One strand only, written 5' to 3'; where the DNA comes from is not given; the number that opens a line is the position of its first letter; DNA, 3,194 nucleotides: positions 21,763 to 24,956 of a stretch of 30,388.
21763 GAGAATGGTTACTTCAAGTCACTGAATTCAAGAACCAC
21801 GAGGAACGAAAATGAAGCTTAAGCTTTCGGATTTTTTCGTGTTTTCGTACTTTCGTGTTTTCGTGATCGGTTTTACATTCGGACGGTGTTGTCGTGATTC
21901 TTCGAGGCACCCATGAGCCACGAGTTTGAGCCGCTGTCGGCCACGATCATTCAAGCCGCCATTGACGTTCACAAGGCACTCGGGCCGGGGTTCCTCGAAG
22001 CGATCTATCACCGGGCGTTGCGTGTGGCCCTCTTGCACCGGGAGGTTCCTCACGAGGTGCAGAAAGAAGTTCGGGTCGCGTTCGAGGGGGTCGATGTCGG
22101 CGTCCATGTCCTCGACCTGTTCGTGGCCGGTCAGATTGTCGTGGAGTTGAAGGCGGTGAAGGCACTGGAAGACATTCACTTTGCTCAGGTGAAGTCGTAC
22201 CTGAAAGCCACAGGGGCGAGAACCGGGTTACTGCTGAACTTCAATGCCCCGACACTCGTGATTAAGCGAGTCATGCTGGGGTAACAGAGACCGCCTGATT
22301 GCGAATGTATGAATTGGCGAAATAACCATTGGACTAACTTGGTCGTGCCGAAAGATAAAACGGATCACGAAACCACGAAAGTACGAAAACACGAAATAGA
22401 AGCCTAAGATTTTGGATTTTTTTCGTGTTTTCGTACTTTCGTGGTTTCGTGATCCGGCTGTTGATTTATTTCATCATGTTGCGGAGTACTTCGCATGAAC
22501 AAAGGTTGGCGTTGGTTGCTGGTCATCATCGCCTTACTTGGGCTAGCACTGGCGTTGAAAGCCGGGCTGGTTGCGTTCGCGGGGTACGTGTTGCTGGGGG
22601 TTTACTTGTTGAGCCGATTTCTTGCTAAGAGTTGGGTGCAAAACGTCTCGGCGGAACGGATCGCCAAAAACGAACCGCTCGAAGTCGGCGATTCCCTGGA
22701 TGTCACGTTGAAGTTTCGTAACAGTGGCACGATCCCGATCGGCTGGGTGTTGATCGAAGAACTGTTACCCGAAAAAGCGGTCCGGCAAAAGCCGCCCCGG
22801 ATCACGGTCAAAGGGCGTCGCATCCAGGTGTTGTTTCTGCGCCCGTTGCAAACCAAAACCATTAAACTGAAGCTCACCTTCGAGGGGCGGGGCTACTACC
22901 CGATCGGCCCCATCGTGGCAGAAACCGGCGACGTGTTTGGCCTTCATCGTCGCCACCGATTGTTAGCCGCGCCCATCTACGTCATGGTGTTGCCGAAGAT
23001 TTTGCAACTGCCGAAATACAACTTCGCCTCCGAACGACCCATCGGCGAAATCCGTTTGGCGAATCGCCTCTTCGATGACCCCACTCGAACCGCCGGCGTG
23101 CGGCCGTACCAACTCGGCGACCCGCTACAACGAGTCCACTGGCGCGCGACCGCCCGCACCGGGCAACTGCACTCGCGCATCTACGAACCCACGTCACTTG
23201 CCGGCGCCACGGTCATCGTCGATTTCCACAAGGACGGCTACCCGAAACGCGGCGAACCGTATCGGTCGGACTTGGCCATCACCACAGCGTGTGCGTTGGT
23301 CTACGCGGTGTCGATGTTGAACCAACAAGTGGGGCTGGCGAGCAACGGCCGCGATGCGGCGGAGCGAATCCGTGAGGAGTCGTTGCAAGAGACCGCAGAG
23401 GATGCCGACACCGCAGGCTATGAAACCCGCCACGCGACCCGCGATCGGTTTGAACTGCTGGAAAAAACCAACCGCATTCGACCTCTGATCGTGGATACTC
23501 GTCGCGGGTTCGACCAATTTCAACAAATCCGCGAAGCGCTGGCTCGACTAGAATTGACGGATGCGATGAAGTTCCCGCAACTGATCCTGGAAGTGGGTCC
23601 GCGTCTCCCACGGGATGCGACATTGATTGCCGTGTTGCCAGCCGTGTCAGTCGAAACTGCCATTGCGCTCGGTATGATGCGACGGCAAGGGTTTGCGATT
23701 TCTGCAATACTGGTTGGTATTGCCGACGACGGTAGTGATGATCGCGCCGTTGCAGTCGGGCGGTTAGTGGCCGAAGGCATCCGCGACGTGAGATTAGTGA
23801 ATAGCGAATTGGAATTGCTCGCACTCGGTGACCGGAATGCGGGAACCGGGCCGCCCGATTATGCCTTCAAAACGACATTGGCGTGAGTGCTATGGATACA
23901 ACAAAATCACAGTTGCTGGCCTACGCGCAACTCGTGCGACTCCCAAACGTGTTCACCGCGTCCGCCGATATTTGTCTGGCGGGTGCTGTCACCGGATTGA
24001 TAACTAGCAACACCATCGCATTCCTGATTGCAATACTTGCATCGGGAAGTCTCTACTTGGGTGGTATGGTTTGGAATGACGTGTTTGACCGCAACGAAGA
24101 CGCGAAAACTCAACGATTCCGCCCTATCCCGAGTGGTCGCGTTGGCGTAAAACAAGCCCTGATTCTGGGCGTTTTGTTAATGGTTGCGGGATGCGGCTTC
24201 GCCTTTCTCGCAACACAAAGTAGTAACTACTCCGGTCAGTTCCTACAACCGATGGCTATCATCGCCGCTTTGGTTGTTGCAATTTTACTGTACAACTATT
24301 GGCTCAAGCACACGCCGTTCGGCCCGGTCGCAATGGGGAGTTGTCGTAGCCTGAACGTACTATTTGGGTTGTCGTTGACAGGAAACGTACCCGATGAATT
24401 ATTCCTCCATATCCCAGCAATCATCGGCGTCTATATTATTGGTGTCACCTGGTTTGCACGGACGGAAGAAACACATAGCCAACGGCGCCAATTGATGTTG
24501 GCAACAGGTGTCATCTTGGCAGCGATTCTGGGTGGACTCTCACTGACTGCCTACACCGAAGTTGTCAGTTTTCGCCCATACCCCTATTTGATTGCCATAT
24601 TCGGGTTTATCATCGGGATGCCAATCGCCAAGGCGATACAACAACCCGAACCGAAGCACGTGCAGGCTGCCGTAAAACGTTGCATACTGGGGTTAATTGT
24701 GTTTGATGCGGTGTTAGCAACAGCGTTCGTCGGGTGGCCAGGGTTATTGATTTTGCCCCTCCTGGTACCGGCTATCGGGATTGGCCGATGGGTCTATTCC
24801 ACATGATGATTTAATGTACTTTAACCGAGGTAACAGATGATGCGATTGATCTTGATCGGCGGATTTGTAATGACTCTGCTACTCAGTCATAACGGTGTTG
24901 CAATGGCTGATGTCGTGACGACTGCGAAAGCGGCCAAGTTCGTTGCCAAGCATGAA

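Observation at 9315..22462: A family of six intergenic hairpin elements that share an architecture (mirrored arrays of 8-10-nt periodic YACGRA units) but not a sequence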

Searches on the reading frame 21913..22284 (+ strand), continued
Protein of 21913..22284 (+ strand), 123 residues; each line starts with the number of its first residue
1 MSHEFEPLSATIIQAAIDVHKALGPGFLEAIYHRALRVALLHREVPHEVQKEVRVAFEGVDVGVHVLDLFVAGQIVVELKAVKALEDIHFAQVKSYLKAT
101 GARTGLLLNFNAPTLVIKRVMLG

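Call 88: search_protein_representatives(alignment_id=A1)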
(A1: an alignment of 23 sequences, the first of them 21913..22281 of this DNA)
Query: 23 sequences, 123 profile positions. Proteins with E-value up to 0.001 (for the whole library): 24475; up to 1e-10: 7477; up to 1e-30: 138. The best 150 are listed.
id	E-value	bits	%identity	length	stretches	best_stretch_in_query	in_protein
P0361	3.2e-56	205.3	-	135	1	1-122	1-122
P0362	8.9e-53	194.1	-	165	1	1-123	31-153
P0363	4.2e-52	192.0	-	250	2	5-120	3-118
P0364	3.2e-49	182.7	-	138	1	2-121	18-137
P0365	1.4e-47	177.3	-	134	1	1-122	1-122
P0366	1.3e-45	171.1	-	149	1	1-98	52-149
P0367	2.4e-45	170.2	-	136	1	3-121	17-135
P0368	2.9e-45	169.9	-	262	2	6-122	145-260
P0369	7.0e-45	168.7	-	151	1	3-113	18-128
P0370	5.9e-44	165.7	-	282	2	6-115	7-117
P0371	5.8e-42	159.2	-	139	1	4-122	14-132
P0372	6.6e-42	159.1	-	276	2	7-120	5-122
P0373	1.8e-41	157.6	-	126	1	5-121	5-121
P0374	2.1e-40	154.2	-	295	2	6-115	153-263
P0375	2.7e-40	153.8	-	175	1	5-121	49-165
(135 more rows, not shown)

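Call 99: find_related_loci(query=A1, collection=viral_contigs, flank=1500)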
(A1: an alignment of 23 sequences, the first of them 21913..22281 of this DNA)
Query A1 (123 aa) in viral_contigs; peptide patterns used: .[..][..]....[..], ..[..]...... (x = any residue, [..] = any of these).
180 stretches matched a pattern; 54 encode a relative of the query (tblastn E <= 1e-3); 54 distinct loci.
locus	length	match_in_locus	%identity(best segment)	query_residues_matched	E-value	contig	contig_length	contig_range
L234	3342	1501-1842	46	9-121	4e-25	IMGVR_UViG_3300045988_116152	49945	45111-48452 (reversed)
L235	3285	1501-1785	45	19-114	1e-23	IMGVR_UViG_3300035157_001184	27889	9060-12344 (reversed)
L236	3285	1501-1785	45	19-114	1e-23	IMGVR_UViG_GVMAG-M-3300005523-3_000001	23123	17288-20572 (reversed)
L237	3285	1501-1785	44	19-114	7e-23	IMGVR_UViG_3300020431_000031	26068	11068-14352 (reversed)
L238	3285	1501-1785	44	19-114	7e-23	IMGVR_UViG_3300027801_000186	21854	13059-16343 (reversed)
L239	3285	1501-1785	44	19-114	7e-23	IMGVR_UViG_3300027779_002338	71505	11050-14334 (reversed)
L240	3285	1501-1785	44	19-114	8e-23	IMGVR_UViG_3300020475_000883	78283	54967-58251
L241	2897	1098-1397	43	14-114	7e-23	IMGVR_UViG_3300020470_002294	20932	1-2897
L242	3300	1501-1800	43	14-114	7e-23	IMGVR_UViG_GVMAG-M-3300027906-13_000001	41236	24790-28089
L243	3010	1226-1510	44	19-114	7e-23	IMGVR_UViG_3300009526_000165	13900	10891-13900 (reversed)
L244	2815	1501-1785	44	19-114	8e-23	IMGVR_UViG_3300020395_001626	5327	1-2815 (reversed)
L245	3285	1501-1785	44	19-114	7e-23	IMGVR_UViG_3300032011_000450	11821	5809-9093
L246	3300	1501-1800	43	14-114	7e-23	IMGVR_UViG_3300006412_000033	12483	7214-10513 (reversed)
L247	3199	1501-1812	44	12-115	1e-22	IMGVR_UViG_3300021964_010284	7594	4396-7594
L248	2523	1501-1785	43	19-114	8e-22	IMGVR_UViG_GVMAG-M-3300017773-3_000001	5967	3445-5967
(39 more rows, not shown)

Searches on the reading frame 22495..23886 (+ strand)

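Call 8: search_protein_families(library=ncbifam, proteins=[window:22495-23886:+])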
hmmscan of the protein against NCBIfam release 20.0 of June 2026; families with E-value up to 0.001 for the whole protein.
window:22495-23886:+ (463 aa): 0 families

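Call 9: search_protein_families(library=pfam, proteins=[window:22495-23886:+])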
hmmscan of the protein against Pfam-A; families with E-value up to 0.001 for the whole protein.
window:22495-23886:+ (463 aa): 1 family
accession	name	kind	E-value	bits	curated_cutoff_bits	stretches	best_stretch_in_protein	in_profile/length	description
PF01882.25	DUF58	-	3.2e-09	36.8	23.4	1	202-291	2-91/216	Protein of unknown function DUF58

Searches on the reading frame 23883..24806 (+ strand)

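Call 55: search_protein_families(library=pfam, proteins=[window:23883-24806:+], max_evalue=0.01)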
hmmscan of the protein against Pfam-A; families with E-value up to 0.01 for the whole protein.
window:23883-24806:+ (307 aa): 1 family
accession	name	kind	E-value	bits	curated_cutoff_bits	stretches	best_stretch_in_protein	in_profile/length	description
PF01040.23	UbiA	-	6.1e-20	72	34.2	1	41-257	16-237/250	UbiA prenyltransferase family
